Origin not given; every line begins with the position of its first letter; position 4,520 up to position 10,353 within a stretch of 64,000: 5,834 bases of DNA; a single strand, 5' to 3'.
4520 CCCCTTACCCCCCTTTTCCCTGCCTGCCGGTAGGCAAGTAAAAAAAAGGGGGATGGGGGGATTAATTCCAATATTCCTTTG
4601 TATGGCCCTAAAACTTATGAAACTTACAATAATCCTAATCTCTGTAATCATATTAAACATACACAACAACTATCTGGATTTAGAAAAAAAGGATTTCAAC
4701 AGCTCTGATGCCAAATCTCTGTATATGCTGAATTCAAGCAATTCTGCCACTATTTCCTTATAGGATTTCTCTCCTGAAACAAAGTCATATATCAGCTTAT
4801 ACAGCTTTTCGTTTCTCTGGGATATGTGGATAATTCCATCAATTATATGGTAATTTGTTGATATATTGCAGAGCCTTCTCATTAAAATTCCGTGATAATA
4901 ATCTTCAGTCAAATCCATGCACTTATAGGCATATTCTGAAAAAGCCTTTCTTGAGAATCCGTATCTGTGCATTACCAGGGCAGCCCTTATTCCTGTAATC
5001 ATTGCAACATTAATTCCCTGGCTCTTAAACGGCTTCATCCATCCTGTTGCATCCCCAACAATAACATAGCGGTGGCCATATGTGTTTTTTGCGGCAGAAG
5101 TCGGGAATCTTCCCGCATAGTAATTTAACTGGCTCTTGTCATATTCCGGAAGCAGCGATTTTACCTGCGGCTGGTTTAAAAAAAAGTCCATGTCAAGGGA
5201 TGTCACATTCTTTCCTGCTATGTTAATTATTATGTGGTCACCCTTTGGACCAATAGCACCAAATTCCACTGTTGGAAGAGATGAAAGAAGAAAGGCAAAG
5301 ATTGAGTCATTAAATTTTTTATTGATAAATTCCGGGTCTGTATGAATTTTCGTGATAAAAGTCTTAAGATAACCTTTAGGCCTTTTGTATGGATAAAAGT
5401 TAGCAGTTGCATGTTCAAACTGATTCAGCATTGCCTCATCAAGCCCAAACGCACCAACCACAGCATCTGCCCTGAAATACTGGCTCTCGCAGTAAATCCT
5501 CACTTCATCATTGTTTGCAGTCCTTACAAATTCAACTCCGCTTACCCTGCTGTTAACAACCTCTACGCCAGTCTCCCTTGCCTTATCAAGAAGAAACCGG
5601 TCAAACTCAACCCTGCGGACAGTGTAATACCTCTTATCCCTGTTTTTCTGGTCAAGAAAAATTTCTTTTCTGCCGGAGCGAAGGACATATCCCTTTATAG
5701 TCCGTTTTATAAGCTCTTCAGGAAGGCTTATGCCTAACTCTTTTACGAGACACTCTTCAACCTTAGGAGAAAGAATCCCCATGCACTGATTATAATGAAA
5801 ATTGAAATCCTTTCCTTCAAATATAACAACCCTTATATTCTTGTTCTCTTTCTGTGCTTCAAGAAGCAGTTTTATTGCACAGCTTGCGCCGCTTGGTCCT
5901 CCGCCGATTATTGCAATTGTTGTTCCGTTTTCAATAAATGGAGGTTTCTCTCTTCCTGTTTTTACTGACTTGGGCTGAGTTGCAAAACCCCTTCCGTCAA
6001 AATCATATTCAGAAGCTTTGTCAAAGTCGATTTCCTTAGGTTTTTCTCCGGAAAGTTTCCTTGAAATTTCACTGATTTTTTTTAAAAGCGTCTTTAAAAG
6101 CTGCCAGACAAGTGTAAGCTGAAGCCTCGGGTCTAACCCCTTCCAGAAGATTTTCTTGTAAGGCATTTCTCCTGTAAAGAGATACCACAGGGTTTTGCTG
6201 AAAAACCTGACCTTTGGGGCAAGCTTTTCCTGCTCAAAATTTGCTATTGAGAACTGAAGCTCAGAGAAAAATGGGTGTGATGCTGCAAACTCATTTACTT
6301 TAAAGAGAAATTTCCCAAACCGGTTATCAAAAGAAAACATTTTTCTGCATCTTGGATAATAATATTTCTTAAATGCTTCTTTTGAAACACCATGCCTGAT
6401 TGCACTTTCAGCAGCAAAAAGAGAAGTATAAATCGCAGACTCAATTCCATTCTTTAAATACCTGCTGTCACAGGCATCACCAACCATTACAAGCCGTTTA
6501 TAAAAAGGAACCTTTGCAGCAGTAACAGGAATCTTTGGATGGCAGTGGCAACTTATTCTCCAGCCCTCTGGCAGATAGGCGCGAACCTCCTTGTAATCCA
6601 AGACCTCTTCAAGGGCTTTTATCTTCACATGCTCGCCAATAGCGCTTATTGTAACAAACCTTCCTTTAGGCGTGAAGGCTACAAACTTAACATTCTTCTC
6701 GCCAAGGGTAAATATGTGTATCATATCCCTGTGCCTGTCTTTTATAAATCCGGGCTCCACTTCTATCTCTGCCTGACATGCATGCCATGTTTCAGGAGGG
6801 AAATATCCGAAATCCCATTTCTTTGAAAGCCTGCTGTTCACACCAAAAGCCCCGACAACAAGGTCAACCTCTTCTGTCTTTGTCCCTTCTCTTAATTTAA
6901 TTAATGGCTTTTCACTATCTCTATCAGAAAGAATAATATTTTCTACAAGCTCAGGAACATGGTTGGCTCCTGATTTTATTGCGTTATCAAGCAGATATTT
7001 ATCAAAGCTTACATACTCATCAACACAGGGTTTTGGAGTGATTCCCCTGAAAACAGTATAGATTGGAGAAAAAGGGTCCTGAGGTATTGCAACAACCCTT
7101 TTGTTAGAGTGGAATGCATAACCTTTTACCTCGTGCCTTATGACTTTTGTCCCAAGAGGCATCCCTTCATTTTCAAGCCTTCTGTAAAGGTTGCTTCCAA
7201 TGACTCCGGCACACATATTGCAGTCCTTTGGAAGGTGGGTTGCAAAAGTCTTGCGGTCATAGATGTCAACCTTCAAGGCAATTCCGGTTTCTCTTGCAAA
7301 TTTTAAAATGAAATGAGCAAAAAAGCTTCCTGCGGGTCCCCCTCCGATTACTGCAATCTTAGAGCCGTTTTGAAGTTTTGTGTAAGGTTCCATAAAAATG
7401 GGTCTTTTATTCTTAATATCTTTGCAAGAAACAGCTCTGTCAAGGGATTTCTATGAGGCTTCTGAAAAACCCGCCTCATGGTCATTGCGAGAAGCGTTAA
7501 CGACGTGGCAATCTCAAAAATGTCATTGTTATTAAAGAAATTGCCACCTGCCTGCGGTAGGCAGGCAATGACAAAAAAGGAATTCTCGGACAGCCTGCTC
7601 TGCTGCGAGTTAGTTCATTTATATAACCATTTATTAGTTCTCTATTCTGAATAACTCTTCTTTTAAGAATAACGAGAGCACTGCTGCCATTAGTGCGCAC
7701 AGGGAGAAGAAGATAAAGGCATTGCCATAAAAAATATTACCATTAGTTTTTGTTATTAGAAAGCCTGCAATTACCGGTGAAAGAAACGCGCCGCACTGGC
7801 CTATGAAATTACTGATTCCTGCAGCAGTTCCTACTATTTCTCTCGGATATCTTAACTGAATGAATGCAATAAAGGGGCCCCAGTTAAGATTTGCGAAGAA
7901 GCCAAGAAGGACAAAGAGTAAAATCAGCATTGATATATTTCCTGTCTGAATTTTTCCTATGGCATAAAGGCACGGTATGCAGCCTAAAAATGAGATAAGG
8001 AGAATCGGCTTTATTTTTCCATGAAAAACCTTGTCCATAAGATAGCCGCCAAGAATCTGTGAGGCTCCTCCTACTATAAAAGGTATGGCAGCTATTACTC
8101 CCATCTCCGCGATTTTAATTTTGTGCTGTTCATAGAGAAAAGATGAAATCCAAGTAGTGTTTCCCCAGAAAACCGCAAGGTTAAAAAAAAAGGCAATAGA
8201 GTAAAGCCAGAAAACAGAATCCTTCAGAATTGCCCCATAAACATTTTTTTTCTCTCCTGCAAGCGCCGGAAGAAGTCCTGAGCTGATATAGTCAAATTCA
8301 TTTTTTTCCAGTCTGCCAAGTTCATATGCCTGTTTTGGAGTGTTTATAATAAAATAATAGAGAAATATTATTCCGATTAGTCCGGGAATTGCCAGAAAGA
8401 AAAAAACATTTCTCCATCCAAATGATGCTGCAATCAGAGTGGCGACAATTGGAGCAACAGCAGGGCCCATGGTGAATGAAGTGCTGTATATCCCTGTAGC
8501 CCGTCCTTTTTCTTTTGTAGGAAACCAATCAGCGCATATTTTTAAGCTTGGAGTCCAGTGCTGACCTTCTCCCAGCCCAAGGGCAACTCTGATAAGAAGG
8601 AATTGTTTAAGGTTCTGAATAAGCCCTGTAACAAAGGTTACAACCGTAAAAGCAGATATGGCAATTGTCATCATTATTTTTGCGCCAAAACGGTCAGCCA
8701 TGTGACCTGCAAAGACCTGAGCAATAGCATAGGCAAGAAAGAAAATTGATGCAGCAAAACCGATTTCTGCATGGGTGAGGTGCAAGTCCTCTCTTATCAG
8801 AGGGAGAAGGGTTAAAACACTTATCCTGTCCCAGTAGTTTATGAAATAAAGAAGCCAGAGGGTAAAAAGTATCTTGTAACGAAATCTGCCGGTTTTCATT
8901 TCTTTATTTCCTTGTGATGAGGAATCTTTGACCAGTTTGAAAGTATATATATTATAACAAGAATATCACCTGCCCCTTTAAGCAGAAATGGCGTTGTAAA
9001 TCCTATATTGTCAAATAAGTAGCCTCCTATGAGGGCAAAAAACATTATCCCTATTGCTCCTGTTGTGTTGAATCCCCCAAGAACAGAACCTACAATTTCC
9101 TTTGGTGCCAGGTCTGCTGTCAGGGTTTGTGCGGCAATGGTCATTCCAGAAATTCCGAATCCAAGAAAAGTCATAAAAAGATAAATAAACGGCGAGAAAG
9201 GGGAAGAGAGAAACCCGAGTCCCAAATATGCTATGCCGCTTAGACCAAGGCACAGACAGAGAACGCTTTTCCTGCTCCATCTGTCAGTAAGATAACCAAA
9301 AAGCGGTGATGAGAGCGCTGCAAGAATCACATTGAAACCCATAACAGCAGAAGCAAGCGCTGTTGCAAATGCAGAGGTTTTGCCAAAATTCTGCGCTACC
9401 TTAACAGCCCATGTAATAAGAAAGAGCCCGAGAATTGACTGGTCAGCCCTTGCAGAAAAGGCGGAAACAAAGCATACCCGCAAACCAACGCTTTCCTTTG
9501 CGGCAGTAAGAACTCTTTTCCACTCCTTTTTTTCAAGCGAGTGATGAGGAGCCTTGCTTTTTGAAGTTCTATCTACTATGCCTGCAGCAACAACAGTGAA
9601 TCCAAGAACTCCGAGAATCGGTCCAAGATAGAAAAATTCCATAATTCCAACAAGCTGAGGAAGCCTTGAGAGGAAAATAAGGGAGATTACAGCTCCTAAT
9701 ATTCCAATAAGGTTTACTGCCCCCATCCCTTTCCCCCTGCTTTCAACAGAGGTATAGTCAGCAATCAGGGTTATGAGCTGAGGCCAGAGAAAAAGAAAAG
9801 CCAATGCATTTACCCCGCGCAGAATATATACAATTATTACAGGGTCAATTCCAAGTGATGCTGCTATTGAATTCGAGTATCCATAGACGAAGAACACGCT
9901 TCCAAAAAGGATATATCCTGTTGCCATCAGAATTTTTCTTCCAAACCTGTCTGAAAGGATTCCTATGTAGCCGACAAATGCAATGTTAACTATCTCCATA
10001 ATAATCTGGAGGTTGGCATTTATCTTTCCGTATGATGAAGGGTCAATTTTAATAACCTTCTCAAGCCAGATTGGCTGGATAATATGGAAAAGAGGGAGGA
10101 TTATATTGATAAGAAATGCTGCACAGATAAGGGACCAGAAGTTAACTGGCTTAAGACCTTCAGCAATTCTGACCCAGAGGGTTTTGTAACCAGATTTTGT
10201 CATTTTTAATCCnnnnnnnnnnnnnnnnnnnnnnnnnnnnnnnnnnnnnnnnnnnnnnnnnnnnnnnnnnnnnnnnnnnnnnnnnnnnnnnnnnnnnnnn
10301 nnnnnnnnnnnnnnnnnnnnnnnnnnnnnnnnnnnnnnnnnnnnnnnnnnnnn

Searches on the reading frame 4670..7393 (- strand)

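Call 46: search_protein_families(library=pfam, proteins=[window:4670-7393:-], max_evalue=0.00001)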
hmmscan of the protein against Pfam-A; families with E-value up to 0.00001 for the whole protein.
window:4670-7393:- (907 aa): 6 families
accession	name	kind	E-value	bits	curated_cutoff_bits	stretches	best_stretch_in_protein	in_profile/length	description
PF04820.20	Trp_halogenase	-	2.3e-08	33.8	21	0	753-816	304-362/458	Tryptophan halogenase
PF01494.25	FAD_binding_3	-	7.9e-08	32.3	22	0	491-615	2-120/349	FAD binding domain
PF07992.20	Pyr_redox_2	-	3.8e-07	30.3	26.1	0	492-539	2-42/291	Pyridine nucleotide-disulphide oxidoreductase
PF13454.12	NAD_binding_9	-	6.7e-07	29.8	21.8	0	494-529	1-34/155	FAD-NAD(P)-binding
PF01266.30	DAO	-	3.7e-06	27.1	27.9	0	493-530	2-34/353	FAD dependent oxidoreductase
PF13450.12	NAD_binding_8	-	4e-06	27.5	21.9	0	495-527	1-27/68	NAD(P)-binding Rossmann-like domain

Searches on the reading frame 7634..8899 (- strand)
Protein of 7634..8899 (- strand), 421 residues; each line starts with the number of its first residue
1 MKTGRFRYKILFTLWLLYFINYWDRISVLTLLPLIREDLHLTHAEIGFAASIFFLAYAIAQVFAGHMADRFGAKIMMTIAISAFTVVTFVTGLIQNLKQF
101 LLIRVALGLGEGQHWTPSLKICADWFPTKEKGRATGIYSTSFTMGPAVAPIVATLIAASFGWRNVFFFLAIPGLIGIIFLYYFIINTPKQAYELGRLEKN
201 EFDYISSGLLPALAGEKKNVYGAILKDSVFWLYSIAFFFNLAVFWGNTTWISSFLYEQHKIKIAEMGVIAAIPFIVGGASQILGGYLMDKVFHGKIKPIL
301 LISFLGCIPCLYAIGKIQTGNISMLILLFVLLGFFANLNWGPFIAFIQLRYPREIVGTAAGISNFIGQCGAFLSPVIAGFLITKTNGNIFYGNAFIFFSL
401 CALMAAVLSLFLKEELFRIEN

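Call 46: search_protein_families(library=pfam, proteins=[window:7634-8899:-], max_evalue=0.00001)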
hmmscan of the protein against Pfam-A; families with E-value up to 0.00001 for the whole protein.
window:7634-8899:- (421 aa): 2 families
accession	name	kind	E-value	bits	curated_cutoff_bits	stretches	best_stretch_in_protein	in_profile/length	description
PF07690.21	MFS_1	-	2.5e-74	250.7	33.4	2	14-312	1-286/347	Major Facilitator Superfamily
PF00083.30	Sugar_tr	-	8e-13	48.5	22.3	1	43-198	45-205/452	Sugar (and other) transporter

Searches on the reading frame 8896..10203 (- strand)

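Call 46: search_protein_families(library=pfam, proteins=[window:8896-10203:-], max_evalue=0.00001)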
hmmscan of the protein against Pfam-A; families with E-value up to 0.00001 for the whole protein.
window:8896-10203:- (435 aa): 1 family
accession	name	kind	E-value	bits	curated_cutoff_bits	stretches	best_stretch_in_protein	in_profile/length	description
PF07690.21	MFS_1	-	2.8e-38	132.1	33.4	2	245-418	2-166/347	Major Facilitator Superfamily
